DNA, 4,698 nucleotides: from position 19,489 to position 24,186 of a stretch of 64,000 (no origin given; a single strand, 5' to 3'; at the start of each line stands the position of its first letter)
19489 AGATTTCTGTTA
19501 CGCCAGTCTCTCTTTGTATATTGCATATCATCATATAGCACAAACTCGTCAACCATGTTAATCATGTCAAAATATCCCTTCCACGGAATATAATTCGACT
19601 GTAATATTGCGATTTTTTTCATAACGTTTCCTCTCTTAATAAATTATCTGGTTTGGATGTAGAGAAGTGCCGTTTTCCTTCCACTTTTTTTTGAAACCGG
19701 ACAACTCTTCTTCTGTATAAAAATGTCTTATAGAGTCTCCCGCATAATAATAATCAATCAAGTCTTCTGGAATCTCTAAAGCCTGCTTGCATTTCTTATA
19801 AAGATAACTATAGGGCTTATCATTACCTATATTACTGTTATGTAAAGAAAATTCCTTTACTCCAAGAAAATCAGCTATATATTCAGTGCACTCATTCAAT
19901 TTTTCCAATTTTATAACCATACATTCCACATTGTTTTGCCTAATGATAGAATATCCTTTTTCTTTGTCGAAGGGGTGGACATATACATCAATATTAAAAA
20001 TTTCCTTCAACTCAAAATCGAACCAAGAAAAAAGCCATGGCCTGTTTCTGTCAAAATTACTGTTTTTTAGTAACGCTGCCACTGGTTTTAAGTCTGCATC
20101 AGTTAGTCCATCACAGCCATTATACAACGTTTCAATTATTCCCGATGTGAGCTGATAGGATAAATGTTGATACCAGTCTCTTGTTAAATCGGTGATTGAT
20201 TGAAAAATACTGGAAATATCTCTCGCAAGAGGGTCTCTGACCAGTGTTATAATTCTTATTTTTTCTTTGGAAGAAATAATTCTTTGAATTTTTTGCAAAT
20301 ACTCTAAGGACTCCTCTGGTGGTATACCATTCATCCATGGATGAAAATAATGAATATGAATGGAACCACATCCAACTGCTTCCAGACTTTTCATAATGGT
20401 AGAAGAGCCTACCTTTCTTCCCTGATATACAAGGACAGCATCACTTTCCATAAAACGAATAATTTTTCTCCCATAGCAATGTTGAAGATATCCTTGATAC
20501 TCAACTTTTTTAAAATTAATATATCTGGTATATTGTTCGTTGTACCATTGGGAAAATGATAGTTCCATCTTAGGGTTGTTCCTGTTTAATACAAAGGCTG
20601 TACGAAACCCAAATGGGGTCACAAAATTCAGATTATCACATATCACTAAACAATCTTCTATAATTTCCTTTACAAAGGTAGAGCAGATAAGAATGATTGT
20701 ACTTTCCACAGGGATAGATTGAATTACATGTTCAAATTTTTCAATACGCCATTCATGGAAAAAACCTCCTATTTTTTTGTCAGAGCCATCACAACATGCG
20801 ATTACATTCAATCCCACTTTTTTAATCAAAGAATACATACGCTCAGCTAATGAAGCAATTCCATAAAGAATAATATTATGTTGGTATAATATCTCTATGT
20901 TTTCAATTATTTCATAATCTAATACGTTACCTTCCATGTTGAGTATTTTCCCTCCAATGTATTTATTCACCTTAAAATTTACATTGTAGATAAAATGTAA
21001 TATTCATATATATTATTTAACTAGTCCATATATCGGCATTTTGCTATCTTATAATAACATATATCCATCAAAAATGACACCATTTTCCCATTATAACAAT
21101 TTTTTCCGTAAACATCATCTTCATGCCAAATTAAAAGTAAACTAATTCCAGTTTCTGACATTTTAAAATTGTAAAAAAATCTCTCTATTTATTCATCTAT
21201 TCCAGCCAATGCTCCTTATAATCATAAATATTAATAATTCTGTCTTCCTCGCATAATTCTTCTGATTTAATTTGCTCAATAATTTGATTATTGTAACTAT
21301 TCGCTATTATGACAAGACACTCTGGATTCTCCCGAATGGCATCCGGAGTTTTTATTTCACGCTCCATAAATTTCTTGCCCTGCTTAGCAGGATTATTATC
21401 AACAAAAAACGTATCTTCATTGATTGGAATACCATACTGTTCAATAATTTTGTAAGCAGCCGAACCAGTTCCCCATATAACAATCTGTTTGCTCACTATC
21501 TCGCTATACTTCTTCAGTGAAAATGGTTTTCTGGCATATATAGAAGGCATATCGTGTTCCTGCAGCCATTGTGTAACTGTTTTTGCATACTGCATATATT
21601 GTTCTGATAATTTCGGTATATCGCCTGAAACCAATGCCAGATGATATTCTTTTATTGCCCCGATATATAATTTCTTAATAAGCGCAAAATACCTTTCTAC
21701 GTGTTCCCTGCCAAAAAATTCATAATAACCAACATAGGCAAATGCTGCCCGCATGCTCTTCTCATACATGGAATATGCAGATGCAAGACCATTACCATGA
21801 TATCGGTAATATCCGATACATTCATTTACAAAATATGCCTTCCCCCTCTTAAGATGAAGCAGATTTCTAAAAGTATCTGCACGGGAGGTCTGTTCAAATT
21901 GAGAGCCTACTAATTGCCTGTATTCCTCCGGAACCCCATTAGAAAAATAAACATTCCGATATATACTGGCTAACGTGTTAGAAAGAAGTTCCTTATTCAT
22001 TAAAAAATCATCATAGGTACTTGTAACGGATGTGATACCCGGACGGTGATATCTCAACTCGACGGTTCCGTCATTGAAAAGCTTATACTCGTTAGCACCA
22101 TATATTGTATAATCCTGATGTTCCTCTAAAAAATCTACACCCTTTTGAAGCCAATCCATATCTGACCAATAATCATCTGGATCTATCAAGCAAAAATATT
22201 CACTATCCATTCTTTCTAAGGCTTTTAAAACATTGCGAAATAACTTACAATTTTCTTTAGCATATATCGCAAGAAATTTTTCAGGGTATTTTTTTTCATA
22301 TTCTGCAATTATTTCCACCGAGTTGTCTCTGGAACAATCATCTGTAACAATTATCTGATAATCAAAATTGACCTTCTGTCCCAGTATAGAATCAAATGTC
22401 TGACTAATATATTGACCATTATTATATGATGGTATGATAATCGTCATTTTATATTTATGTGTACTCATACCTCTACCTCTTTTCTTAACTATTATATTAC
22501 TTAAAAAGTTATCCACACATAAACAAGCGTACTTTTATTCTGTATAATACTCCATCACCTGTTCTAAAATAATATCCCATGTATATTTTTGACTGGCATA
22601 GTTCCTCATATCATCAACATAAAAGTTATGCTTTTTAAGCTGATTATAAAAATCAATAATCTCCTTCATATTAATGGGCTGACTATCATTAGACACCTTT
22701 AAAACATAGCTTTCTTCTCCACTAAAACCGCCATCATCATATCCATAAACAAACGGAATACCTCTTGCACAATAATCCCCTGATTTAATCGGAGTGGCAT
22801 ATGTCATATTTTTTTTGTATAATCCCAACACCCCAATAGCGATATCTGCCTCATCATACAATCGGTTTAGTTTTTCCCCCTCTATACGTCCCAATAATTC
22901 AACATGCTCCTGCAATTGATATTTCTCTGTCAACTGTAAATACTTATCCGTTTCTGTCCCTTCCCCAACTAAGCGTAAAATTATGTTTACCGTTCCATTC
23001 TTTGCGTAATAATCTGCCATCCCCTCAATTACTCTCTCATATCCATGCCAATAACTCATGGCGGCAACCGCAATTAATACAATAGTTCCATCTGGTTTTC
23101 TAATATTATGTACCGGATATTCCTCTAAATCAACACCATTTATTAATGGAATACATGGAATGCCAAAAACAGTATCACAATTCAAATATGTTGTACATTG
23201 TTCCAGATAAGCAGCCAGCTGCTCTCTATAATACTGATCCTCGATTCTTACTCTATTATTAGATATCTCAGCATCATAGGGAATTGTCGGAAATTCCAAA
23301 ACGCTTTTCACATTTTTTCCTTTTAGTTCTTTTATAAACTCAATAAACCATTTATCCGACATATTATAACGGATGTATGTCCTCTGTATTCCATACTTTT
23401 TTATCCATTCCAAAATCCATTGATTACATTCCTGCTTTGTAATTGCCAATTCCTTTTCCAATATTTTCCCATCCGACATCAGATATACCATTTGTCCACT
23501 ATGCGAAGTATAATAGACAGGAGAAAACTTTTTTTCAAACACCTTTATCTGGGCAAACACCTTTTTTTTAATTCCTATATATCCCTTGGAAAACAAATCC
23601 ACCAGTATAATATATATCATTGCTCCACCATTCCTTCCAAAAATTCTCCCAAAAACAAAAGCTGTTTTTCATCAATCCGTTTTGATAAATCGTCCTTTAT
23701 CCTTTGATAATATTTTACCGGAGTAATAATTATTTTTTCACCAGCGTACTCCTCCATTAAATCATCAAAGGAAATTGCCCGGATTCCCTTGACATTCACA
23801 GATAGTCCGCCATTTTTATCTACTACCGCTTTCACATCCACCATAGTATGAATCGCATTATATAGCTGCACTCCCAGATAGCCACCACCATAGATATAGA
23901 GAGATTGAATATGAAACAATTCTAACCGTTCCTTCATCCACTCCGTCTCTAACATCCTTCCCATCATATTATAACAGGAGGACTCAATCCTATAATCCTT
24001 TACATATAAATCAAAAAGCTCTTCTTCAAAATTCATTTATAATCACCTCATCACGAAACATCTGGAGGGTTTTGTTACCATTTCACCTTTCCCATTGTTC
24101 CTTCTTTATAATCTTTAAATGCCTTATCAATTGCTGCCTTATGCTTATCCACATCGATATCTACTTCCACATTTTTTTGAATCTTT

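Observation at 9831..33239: AT-rich 23-kb glycopolymer locus predicted to make a sulfated, ribitol-phosphate-containing polymer with a 4-amino-sugar branch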

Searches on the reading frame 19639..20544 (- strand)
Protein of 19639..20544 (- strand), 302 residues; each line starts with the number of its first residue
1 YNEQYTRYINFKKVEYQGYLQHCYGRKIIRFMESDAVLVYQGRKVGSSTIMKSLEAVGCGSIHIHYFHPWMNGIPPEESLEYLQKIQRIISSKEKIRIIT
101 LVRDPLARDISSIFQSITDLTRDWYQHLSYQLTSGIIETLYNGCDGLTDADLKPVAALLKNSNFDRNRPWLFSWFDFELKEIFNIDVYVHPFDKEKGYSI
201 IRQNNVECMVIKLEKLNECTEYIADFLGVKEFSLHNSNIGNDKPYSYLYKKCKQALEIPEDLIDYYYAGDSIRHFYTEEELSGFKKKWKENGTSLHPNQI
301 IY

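Call 20: find_homologous_proteins(query=window:19639-20544:-, max_evalue=0.001)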
Query seq(302 aa) (302 aa): 93 proteins with E <= 0.001 among 795 candidates.
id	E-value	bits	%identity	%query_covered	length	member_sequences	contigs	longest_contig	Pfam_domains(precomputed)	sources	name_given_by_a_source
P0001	1.8e-205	699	100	100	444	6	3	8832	PF10364.15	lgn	-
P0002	7.0e-148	510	76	96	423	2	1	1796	PF22674.3,PF10364.15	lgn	-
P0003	1.8e-118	413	63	96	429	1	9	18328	PF22674.3,PF10364.15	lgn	-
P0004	1.1e-83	299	50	96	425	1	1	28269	PF22674.3,PF10364.15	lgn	-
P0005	1.4e-80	289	49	97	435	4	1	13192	PF22674.3,PF10364.15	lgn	-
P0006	4.2e-51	192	43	84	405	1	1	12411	PF10364.15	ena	-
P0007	1.0e-46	178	40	85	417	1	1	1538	PF22674.3,PF10364.15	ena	-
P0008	1.4e-46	177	39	96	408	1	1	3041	PF10364.15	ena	-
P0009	2.1e-45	173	40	85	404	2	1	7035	PF22674.3,PF10364.15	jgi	jgi:hypothetical protein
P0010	1.6e-44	171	40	90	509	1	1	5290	PF17836.8,PF22674.3,PF10364.15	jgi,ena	-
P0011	2.7e-44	170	38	86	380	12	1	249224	PF10364.15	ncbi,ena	-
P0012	1.7e-43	167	39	85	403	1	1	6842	PF22674.3,PF10364.15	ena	-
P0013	3.1e-43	166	39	86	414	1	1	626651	PF10364.15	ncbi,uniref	ncbi:putative capsular polysaccharide synthesis family protein [Paenibacillus sp. NPDC057967]|uniref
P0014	7.9e-43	165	39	84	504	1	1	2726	PF22674.3,PF10364.15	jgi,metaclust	metaclust:\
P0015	1.3e-42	164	37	82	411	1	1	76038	PF22674.3,PF10364.15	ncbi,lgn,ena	-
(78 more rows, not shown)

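Call 47: find_encoding_contigs(protein=P0004, flank=10000, max_places=2)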
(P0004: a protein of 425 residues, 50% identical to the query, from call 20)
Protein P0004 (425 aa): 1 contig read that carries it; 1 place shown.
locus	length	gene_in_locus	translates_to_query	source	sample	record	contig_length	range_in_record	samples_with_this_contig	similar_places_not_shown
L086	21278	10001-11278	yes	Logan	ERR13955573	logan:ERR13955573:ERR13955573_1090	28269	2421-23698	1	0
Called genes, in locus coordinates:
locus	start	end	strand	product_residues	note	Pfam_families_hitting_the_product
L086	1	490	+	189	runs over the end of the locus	PF25084:LbH_EIF2B, PF00132:Hexapep, PF25087:GMPPB_C, PF14602:Hexapep_2 (faint), PF00132:Hexapep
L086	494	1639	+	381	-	PF01041:DegT_DnrJ_EryC1, PF00155:Aminotran_1_2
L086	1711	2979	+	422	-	PF00535:Glycos_transf_2, PF13641:Glyco_tranf_2_3 (weak), PF22674:C2185-like_N (weak)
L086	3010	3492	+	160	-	PF22674:C2185-like_N (weak)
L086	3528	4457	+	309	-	PF00535:Glycos_transf_2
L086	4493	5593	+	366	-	PF00155:Aminotran_1_2 (weak), PF01041:DegT_DnrJ_EryC1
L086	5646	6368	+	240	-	PF08889:WbqC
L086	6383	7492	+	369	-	-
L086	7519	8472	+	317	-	-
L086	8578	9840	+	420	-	PF01071:GARS_A (weak), PF02655:ATP-grasp_3 (faint), PF02786:CPSase_L_D2 (weak), PF07478:Dala_Dala_lig_C, PF13535:ATP-grasp_4 (weak)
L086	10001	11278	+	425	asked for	PF22674:C2185-like_N, PF10364:NKWYS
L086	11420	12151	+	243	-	PF02899:Phage_int_SAM_1 (weak), PF00589:Phage_integrase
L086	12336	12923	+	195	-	PF12708:Pect-lyase_RHGA_epim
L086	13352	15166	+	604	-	PF13522:GATase_6, PF13537:GATase_7, PF01380:SIS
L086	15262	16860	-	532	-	PF05524:PEP-utilisers_N, PF00391:PEP-utilizers, PF02896:PEP-utilizers_C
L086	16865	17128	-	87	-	PF00381:PTS-HPr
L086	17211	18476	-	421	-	PF08240:ADH_N, PF00107:ADH_zinc_N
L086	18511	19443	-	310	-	PF00294:PfkB, PF08543:Phos_pyr_kin (weak)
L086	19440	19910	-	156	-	PF00359:PTS_EIIA_2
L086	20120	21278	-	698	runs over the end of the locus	PF05043:Mga (faint), PF08220:HTH_DeoR (faint), PF08279:HTH_11, PF00874:PRD, PF00359:PTS_EIIA_2 (weak)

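Call 48: find_encoding_contigs(protein=P0003, flank=10000, max_places=2)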
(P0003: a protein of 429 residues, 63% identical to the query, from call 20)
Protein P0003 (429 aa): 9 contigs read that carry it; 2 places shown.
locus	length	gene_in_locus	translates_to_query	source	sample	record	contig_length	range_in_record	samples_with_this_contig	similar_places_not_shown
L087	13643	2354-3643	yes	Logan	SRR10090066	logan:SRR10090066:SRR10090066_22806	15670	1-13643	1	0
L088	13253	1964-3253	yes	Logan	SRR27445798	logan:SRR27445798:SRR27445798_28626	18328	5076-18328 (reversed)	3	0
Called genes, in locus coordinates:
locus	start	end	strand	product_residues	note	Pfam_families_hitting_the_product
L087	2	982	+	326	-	?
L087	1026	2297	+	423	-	PF00535:Glycos_transf_2, PF08484:Methyltransf_14 (faint), PF22674:C2185-like_N (weak)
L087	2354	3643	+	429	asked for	PF22674:C2185-like_N, PF10364:NKWYS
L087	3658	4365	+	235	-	PF08889:WbqC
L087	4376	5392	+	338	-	PF22674:C2185-like_N, PF13578:Methyltransf_24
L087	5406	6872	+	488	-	PF22674:C2185-like_N (weak), PF07429:Glyco_transf_56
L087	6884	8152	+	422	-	PF02655:ATP-grasp_3 (weak), PF02786:CPSase_L_D2, PF07478:Dala_Dala_lig_C, PF13535:ATP-grasp_4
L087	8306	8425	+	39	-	-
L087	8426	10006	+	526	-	PF00474:SSF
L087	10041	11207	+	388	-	PF00155:Aminotran_1_2, PF01041:DegT_DnrJ_EryC1, PF01212:Beta_elim_lyase (weak), PF00266:Aminotran_5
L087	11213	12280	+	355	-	PF13353:Fer4_12 (weak), PF04055:Radical_SAM (weak)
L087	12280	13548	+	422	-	PF01071:GARS_A (weak), PF02655:ATP-grasp_3 (weak), PF02786:CPSase_L_D2, PF07478:Dala_Dala_lig_C, PF13535:ATP-grasp_4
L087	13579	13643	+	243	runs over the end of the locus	PF02899:Phage_int_SAM_1 (weak)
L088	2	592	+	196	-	?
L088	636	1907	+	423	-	PF00535:Glycos_transf_2, PF22674:C2185-like_N (weak)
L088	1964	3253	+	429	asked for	PF22674:C2185-like_N, PF10364:NKWYS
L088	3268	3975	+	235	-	PF08889:WbqC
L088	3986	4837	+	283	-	PF22674:C2185-like_N, PF13578:Methyltransf_24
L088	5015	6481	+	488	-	PF22674:C2185-like_N (weak), PF07429:Glyco_transf_56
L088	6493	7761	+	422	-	PF02655:ATP-grasp_3 (weak), PF02786:CPSase_L_D2, PF07478:Dala_Dala_lig_C, PF13535:ATP-grasp_4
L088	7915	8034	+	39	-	-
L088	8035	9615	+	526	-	PF00474:SSF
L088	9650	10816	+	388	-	PF00155:Aminotran_1_2, PF01041:DegT_DnrJ_EryC1, PF01212:Beta_elim_lyase (weak), PF00266:Aminotran_5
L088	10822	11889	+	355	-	PF13353:Fer4_12 (weak), PF04055:Radical_SAM (weak)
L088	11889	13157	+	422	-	PF01071:GARS_A (weak), PF02655:ATP-grasp_3 (weak), PF02786:CPSase_L_D2, PF07478:Dala_Dala_lig_C, PF13535:ATP-grasp_4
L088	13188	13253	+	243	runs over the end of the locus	PF02899:Phage_int_SAM_1 (weak)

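Call 97: find_encoding_contigs(protein=P0005, flank=10000, max_places=1)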
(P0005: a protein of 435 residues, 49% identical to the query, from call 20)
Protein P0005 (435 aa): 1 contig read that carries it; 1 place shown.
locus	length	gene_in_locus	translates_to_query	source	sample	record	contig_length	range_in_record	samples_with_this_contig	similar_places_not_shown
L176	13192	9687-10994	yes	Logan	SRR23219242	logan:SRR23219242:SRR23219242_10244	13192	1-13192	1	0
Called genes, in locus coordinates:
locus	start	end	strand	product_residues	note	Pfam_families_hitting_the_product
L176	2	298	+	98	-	?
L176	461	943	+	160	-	-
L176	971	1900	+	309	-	PF00535:Glycos_transf_2, PF13641:Glyco_tranf_2_3 (weak)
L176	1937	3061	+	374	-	PF01041:DegT_DnrJ_EryC1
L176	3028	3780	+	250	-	PF08889:WbqC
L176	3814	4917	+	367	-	-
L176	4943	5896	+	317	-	-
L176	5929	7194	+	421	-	PF02655:ATP-grasp_3 (faint), PF02786:CPSase_L_D2 (weak), PF07478:Dala_Dala_lig_C (weak), PF13535:ATP-grasp_4 (weak)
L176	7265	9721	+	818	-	PF01467:CTP_transf_like (weak), PF08218:Citrate_ly_lig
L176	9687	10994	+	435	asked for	PF22674:C2185-like_N (weak), PF10364:NKWYS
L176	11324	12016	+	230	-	-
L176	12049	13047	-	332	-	-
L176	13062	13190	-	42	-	?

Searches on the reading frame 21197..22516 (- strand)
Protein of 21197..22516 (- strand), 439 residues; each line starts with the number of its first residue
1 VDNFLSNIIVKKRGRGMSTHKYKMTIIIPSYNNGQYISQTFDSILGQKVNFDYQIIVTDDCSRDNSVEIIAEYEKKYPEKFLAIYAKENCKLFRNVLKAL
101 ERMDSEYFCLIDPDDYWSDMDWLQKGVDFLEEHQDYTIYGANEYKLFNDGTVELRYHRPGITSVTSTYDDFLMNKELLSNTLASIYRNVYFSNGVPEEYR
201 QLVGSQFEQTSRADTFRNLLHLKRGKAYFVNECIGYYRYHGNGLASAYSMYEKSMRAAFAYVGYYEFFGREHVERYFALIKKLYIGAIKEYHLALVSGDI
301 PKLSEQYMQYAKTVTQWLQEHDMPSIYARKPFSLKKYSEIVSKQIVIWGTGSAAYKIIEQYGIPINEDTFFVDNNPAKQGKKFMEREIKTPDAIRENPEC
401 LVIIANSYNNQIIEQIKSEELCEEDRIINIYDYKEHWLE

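Call 4: search_protein_families(library=pfam, proteins=[window:21197-22516:-], max_evalue=0.01)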
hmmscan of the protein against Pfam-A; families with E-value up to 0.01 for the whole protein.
window:21197-22516:- (439 aa): 3 families
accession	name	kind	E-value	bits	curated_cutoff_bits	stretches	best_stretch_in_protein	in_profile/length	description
PF00535.33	Glycos_transf_2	-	3.4e-25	89.3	23.3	1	25-157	1-130/168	Glycosyl transferase family 2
PF13641.12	Glyco_tranf_2_3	-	1e-06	29.4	27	1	24-194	3-161/230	Glycosyltransferase like family 2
PF08484.17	Methyltransf_14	-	0.00034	20.9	23.5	1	342-417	68-146/160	C-methyltransferase C-terminal domain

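Call 10: search_protein_families(library=ncbifam, proteins=[window:21197-22516:-], max_evalue=0.01)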
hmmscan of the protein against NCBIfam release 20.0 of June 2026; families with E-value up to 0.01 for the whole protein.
window:21197-22516:- (439 aa): 18 families
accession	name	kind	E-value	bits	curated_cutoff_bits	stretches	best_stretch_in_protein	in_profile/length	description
NF047683.1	TeichurnBiosyTuaG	equivalog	6.5e-20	71.8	400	1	17-243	1-209/252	teichuronic acid biosynthesis protein TuaG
NF053739.1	GlytfEpsEBac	equivalog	2e-17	63.1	450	1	23-158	2-135/265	glycosyltransferase EpsE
NF038302.1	EPS_HpsE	equivalog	4.9e-14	52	300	1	23-149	2-130/307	hormogonium polysaccharide biosynthesis glycosyltransferase HpsE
TIGR04440.1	glyco_TIGR04440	domain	1e-13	51.6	70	1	23-234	1-211/215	TIGR00180 family glycosyltransferase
NF007482.0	PRK10073.1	equivalog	2.9e-12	46.2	423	1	18-116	2-97/334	glycosyltransferase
TIGR03937.1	PgaC_IcaA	equivalog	1.7e-09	37.1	422.3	1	18-115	41-136/407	poly-beta-1,6-N-acetyl-D-glucosamine synthase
NF050050.1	ProtGlycPglI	equivalog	6.4e-07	29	500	1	23-175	3-151/306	GalNAc(5)-diNAcBac-PP-undecaprenol beta-1,3-glucosyltransferase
NF041875.1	EPS_EpsD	equivalog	2.5e-06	27.1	370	1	25-140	2-114/325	exopolysaccharide biosynthesis glycosyltransferase EpsD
TIGR03469.1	HpnB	hypoth_equivalog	1.6e-05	24.1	379.25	1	23-79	45-101/386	hopene-associated glycosyltransferase HpnB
TIGR03111.1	glyc2_xrt_Gpos1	hypoth_equivalog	3.1e-05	23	363.95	1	17-127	44-153/439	TIGR03111 family XrtG-associated glycosyltransferase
NF007986.1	PRK10714.1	equivalog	4.2e-05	22.7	529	1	23-113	7-99/316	undecaprenyl-phosphate 4-deoxy-4-formamido-L-arabinose transferase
TIGR04283.1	glyco_like_mftF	equivalog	0.00032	20.3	182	1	25-76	2-52/221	TIGR04283 family arsenosugar biosynthesis glycosyltransferase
NF007453.0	PRK10018.1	equivalog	0.00095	18.9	382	1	19-119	3-101/280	colanic acid biosynthesis glycosyltransferase WcaA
TIGR03965.1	mycofact_glyco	equivalog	0.0014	17.6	280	1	3-69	56-122/467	mycofactocin biosynthesis glycosyltransferase MftF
NF047588.1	GlcsyltransPgfSStrep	equivalog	0.0017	17.6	500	1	23-78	2-60/308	glycosyltransferase PgfS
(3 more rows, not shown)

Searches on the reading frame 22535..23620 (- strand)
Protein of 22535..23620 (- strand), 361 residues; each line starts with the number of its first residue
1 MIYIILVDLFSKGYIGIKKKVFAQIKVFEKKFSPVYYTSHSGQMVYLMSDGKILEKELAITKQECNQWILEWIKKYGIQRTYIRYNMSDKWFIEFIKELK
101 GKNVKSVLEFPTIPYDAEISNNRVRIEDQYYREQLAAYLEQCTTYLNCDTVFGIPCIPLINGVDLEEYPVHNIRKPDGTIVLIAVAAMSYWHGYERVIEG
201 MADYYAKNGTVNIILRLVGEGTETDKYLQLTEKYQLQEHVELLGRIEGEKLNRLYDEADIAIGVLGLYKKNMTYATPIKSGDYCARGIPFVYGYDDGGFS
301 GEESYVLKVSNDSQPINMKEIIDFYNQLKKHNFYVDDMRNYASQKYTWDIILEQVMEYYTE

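Call 4: search_protein_families(library=pfam, proteins=[window:22535-23620:-], max_evalue=0.01)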
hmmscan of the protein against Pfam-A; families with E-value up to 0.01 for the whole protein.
window:22535-23620:- (361 aa): 2 families
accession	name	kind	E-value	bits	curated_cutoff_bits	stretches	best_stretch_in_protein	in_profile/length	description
PF00534.26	Glycos_transf_1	-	1.4e-10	41.4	26.4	1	174-262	10-97/172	Glycosyl transferases group 1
PF13692.12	Glyco_trans_1_4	-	3.7e-07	30.9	27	1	181-291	3-104/142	Glycosyl transferases group 1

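Call 10: search_protein_families(library=ncbifam, proteins=[window:22535-23620:-], max_evalue=0.01)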
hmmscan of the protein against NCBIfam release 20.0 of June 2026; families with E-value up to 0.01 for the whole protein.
window:22535-23620:- (361 aa): 5 families
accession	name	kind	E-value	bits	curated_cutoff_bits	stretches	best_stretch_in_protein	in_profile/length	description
TIGR04063.1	stp3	hypoth_equivalog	5.4e-06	25.5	442.05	1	190-354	224-387/397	TIGR04063 family PEP-CTERM/XrtA system glycosyltransferase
TIGR04005.1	wcaL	equivalog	5.6e-06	25.5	537.6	1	162-262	205-303/406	colanic acid biosynthesis glycosyltransferase WcaL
NF041876.1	EPS_EpsE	equivalog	0.00016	21.1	400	1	162-260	194-298/389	exopolysaccharide biosynthesis GT4 family glycosyltransferase EpsE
TIGR03999.1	thiol_BshA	equivalog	0.0035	16.3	273.7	1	210-262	227-277/375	N-acetyl-alpha-D-glucosaminyl L-malate synthase BshA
NF038255.1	exopoly_VpsD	equivalog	0.0083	15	300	0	171-262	194-287/381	VpsD family glycosyltransferase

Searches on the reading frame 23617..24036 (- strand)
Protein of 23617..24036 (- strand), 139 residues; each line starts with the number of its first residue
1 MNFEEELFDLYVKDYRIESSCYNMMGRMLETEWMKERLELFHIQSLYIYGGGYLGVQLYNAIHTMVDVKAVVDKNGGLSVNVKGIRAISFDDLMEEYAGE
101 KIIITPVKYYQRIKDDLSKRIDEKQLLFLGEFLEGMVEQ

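Call 4: search_protein_families(library=pfam, proteins=[window:23617-24036:-], max_evalue=0.01)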
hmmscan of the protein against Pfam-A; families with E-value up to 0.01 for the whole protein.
window:23617-24036:- (139 aa): 0 families

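Call 10: search_protein_families(library=ncbifam, proteins=[window:23617-24036:-], max_evalue=0.01)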
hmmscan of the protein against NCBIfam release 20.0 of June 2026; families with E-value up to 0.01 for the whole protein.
window:23617-24036:- (139 aa): 0 families
